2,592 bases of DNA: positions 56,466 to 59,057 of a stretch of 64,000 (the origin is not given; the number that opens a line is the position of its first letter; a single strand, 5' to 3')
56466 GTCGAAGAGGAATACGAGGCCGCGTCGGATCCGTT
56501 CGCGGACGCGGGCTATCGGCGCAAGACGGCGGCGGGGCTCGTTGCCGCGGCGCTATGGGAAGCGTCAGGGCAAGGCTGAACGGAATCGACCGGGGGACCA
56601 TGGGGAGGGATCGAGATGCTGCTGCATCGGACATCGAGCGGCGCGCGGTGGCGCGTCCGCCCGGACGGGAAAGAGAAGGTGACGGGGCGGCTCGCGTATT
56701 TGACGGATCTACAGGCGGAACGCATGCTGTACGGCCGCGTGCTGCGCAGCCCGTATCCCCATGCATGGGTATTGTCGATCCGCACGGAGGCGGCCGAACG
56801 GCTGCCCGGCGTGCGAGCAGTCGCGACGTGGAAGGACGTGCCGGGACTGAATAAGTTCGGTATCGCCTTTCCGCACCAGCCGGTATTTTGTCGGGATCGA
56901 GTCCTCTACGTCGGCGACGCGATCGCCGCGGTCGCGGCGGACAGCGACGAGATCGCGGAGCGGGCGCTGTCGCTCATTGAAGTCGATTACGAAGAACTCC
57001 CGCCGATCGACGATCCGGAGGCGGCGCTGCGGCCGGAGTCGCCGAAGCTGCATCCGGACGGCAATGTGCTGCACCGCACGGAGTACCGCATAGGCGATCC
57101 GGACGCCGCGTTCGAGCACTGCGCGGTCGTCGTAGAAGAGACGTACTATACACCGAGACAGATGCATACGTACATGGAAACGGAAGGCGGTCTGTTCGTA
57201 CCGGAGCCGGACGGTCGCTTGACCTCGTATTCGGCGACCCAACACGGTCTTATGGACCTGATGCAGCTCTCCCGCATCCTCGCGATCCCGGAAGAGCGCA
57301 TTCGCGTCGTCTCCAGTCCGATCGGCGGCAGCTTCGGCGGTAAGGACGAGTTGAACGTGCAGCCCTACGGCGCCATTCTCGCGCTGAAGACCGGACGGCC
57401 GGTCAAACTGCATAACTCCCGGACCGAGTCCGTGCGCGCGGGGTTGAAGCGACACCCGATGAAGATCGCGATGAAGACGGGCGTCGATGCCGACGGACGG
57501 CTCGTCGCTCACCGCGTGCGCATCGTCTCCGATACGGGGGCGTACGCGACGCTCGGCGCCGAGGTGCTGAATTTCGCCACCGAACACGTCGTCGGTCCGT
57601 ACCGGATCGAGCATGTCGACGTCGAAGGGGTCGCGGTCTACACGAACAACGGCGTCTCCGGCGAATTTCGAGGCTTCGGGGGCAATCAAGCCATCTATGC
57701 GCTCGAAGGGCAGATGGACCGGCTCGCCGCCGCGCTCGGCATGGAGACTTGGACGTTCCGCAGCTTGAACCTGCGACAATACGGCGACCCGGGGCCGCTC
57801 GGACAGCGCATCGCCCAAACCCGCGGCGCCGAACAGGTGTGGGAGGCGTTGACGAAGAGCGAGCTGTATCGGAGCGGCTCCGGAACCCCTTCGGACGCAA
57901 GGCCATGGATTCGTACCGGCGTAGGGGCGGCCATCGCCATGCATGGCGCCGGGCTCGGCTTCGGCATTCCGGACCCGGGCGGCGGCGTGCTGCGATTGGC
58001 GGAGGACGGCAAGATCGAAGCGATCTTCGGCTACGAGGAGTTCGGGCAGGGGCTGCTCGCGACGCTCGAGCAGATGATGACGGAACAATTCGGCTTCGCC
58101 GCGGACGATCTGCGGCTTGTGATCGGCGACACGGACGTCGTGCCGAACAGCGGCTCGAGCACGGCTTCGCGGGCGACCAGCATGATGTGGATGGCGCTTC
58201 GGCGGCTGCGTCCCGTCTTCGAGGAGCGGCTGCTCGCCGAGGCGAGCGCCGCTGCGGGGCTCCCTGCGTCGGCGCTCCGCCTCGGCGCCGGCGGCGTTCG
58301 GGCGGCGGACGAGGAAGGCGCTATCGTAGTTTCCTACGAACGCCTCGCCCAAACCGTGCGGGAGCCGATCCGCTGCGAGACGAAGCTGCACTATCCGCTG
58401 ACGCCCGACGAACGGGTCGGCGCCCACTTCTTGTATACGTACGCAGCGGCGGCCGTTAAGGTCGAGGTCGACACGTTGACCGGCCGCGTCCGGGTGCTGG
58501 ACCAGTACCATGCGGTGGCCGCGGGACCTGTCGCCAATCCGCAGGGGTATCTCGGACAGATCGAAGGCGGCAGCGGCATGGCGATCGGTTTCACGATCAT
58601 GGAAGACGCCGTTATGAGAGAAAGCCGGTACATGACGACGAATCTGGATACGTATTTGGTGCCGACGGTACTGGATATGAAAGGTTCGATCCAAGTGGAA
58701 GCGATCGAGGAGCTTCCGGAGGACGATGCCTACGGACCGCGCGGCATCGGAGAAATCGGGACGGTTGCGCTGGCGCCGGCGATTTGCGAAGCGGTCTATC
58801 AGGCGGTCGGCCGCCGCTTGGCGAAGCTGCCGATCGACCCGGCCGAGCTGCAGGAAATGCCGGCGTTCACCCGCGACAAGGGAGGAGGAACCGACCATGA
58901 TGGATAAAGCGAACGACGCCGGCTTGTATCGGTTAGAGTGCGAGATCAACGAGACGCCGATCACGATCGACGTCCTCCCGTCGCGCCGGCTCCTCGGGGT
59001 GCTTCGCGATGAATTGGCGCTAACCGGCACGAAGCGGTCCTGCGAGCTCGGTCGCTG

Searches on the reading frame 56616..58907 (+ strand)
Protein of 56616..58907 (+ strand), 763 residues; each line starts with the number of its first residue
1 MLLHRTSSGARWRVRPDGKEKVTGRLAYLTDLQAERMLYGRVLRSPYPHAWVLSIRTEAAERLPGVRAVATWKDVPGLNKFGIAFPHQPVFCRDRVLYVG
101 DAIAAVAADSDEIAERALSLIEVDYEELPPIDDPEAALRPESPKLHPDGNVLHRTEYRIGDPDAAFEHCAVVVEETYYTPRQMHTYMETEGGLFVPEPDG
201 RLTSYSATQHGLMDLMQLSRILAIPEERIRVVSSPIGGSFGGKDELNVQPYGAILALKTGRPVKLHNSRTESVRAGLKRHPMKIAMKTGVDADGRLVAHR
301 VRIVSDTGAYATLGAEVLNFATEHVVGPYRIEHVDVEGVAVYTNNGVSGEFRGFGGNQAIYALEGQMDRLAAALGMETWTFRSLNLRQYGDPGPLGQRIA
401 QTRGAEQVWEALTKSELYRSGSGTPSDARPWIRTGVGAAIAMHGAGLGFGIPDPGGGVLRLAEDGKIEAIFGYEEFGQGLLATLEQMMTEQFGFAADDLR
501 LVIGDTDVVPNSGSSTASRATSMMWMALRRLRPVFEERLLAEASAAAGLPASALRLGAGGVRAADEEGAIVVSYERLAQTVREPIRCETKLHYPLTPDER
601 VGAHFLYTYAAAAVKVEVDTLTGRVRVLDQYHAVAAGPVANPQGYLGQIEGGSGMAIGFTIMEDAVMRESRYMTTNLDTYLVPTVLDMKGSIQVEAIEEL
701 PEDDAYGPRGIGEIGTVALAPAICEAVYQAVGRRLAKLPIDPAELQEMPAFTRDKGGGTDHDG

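Call 65: search_protein_families(library=pfam, proteins=[window:56616-58907:+], max_evalue=0.00001)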
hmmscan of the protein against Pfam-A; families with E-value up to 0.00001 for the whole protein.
window:56616-58907:+ (763 aa): 3 families
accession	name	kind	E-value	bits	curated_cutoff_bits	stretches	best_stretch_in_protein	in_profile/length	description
PF02738.23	MoCoBD_1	-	7.4e-76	254.9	27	1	146-386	2-244/244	Molybdopterin cofactor-binding domain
PF20256.3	MoCoBD_2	-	2.7e-54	185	27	1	429-688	21-282/283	Molybdopterin cofactor-binding domain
PF01315.27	Ald_Xan_dh_C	-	1.8e-32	112.4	31.3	1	23-129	1-110/110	Aldehyde oxidase and xanthine dehydrogenase, a/b hammerhead domain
